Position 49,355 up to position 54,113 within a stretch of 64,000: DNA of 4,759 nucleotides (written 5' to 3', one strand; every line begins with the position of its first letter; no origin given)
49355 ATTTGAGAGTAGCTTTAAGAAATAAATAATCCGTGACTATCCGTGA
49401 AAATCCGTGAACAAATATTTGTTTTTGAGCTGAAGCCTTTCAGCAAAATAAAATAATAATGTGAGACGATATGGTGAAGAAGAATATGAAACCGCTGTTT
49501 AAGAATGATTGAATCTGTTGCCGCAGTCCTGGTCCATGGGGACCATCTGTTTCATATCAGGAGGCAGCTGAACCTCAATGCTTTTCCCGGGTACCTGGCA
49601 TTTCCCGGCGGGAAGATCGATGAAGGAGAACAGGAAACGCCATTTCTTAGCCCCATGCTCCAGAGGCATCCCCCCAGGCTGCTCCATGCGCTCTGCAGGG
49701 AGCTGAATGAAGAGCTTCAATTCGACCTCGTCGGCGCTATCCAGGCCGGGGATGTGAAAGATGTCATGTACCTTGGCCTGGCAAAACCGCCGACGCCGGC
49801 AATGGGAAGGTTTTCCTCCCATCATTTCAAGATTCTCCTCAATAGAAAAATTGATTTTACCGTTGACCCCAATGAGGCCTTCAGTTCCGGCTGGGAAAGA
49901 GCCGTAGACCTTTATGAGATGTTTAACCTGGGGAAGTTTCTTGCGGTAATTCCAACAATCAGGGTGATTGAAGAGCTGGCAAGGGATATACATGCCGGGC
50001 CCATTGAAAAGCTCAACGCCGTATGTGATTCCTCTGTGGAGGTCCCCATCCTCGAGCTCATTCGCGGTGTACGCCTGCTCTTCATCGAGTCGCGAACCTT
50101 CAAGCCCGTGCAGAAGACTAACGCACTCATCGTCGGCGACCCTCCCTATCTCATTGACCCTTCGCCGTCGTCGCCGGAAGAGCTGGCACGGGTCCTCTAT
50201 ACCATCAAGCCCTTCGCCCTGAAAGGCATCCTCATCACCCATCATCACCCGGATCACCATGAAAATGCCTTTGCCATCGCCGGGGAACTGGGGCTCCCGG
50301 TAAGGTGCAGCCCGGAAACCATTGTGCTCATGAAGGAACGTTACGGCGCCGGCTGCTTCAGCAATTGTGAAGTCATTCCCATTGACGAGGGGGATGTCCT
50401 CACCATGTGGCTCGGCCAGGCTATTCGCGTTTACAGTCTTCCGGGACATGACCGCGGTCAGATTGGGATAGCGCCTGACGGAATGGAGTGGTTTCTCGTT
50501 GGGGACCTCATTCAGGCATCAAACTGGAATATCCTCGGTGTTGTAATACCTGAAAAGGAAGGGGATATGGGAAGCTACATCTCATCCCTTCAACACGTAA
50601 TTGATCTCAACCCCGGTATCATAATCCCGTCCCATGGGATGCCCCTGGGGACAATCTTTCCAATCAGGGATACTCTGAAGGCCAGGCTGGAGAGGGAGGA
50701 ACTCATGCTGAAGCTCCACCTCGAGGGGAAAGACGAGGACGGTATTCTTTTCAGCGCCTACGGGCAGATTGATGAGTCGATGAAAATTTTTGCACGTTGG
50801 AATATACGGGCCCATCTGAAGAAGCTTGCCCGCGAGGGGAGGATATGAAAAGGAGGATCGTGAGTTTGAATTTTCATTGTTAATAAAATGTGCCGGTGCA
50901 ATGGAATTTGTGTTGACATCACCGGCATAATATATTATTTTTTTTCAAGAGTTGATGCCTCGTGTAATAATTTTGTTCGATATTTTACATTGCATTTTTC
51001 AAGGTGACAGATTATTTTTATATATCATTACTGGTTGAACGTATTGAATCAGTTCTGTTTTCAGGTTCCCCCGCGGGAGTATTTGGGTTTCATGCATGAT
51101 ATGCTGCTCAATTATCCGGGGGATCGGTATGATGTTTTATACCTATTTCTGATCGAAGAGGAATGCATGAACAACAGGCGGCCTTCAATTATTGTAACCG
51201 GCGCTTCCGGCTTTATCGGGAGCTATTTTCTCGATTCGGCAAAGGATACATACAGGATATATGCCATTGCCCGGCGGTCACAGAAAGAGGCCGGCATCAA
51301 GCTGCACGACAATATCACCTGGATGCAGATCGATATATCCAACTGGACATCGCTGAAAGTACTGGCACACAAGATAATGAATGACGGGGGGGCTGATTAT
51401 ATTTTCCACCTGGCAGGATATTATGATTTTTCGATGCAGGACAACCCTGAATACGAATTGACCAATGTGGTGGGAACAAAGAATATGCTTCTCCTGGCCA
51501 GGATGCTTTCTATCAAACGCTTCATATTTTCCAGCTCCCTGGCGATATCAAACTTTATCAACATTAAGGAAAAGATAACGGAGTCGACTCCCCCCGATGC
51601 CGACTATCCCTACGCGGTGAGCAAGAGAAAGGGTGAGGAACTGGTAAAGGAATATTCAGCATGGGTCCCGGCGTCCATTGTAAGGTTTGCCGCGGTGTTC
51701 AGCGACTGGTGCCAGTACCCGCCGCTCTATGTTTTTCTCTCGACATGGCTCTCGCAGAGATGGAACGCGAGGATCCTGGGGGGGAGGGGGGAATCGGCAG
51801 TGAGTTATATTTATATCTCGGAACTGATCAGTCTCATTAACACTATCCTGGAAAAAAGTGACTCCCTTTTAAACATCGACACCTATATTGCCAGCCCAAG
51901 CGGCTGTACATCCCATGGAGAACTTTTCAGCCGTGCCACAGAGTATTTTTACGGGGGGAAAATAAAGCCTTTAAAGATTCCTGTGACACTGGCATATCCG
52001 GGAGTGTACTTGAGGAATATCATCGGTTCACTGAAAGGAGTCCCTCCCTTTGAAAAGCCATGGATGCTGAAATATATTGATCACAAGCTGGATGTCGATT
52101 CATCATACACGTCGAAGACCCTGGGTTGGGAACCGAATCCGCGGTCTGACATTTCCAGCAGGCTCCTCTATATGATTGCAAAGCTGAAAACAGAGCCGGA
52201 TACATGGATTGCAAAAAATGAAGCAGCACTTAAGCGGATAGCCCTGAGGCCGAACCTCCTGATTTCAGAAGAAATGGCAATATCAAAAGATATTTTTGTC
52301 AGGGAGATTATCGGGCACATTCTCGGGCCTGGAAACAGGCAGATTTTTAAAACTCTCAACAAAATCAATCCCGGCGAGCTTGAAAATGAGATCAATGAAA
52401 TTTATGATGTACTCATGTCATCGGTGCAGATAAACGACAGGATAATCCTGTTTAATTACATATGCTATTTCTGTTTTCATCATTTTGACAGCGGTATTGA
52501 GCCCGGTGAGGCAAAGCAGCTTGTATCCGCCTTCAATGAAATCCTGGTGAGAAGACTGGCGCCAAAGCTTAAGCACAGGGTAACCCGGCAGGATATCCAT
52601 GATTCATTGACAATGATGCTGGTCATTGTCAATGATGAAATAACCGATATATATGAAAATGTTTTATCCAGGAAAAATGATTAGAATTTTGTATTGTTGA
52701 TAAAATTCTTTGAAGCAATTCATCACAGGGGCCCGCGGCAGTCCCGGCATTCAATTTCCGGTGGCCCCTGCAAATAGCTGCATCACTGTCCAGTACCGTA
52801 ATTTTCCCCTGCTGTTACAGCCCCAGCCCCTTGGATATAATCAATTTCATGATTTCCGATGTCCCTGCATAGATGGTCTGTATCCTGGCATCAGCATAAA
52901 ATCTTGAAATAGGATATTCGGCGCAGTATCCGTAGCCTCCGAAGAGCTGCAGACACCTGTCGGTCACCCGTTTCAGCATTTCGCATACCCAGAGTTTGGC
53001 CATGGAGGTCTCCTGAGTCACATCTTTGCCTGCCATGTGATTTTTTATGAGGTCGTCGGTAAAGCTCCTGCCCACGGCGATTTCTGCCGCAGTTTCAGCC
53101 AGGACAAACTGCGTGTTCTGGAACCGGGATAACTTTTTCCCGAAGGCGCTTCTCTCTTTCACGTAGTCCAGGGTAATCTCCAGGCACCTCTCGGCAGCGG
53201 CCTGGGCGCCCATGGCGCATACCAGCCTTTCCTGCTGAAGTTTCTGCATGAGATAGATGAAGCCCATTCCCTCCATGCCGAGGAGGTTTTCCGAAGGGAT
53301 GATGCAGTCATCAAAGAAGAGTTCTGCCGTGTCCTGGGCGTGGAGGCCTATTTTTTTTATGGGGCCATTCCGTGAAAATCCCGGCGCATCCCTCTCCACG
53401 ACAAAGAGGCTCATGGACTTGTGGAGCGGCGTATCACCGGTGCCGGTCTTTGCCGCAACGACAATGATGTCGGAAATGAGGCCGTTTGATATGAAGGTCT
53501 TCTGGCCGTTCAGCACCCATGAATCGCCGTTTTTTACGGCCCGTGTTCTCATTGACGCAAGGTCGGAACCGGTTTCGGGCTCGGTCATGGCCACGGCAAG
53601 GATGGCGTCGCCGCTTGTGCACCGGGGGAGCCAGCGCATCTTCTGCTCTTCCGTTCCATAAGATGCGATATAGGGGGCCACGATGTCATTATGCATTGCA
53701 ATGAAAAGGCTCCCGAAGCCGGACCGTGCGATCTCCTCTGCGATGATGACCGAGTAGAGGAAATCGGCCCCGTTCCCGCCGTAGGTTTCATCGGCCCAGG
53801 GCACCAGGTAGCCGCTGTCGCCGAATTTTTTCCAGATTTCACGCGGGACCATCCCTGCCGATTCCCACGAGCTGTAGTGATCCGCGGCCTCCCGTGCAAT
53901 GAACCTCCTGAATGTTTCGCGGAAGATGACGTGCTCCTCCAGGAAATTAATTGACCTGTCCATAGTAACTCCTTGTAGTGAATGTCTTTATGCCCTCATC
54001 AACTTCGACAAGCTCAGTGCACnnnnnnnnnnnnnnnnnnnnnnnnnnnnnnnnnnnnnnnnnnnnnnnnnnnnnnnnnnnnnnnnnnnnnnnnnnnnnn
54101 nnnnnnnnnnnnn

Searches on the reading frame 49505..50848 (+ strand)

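Call 10: search_protein_families(library=pfam, proteins=[window:49505-50848:+], max_evalue=0.001)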
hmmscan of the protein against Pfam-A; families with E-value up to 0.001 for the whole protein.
window:49505-50848:+ (447 aa): 4 families
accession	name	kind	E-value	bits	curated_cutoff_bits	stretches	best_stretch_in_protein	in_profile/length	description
PF00753.33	Lactamase_B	-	6.5e-13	49.5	22.7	1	208-377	9-196/196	Metallo-beta-lactamase superfamily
PF17778.7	BLACT_WH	-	5e-06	26.8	22.8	1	418-447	9-38/46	Beta-lactamase associated winged helix domain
PF12706.13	Lactamase_B_2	-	0.00022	21.3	27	1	216-301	4-98/200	Beta-lactamase superfamily domain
PF00293.34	NUDIX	-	0.00093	19.6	21.1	0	4-42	5-42/134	NUDIX domain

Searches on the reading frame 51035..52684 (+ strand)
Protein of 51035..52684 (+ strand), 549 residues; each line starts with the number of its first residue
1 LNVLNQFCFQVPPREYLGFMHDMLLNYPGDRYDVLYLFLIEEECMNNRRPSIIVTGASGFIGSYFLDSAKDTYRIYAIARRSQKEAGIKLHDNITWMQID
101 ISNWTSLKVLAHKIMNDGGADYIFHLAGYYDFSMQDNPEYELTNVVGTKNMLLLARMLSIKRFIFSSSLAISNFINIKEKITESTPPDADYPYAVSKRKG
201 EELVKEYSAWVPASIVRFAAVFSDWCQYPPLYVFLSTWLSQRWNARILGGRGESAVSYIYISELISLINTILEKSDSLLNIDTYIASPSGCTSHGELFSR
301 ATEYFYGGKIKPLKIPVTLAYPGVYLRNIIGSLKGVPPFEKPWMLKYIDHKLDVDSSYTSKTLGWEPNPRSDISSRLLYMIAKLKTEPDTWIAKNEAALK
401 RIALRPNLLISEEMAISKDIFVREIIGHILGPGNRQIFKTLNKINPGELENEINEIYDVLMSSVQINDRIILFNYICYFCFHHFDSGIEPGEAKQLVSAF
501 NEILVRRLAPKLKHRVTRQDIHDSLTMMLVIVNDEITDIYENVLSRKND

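Call 10: search_protein_families(library=pfam, proteins=[window:51035-52684:+], max_evalue=0.001)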
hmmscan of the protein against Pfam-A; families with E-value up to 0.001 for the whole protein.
window:51035-52684:+ (549 aa): 6 families
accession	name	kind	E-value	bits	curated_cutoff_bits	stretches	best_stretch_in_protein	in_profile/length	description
PF01370.27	Epimerase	-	3.9e-27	95.7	20.9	1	52-278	1-231/240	NAD dependent epimerase/dehydratase family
PF16363.11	GDP_Man_Dehyd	-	9.2e-16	58.6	27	1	53-209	1-169/332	GDP-mannose 4,6 dehydratase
PF07993.18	NAD_binding_4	-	3.9e-13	49.6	20.1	1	120-223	89-209/258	Male sterility protein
PF01073.25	3Beta_HSD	-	4.6e-11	42.7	22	1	53-206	1-159/280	3-beta hydroxysteroid dehydrogenase/isomerase family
PF13460.12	NAD_binding_10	-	4.5e-06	27.1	27.2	1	56-206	1-133/184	NAD(P)H-binding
PF02719.21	Polysacc_synt_2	-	1.4e-05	24.9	20.2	1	52-168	1-128/293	Polysaccharide biosynthesis protein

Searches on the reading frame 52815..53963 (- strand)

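Call 10: search_protein_families(library=pfam, proteins=[window:52815-53963:-], max_evalue=0.001)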
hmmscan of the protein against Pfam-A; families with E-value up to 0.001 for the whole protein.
window:52815-53963:- (382 aa): 6 families
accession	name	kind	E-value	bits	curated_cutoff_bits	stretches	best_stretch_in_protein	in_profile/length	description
PF00441.29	Acyl-CoA_dh_1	-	3e-44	151.2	22.4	1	232-380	1-149/150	Acyl-CoA dehydrogenase, C-terminal domain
PF02771.21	Acyl-CoA_dh_N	-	7.4e-32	110.5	22.9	1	9-119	2-113/113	Acyl-CoA dehydrogenase, N-terminal domain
PF02770.24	Acyl-CoA_dh_M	-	1.2e-26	93.2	33.3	1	123-220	1-97/97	Acyl-CoA dehydrogenase, middle domain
PF08028.16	Acyl-CoA_dh_2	-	8.2e-15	55.7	22.7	1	253-369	7-133/134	Acyl-CoA dehydrogenase, C-terminal domain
PF22924.1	ACOX_C_alpha1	-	2.3e-05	24.7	27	1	305-377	93-165/169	Acyl-CoA oxidase, C-alpha1 domain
PF14749.11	Acyl-CoA_ox_N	-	0.00051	21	25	1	80-119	79-118/120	Acyl-coenzyme A oxidase N-terminal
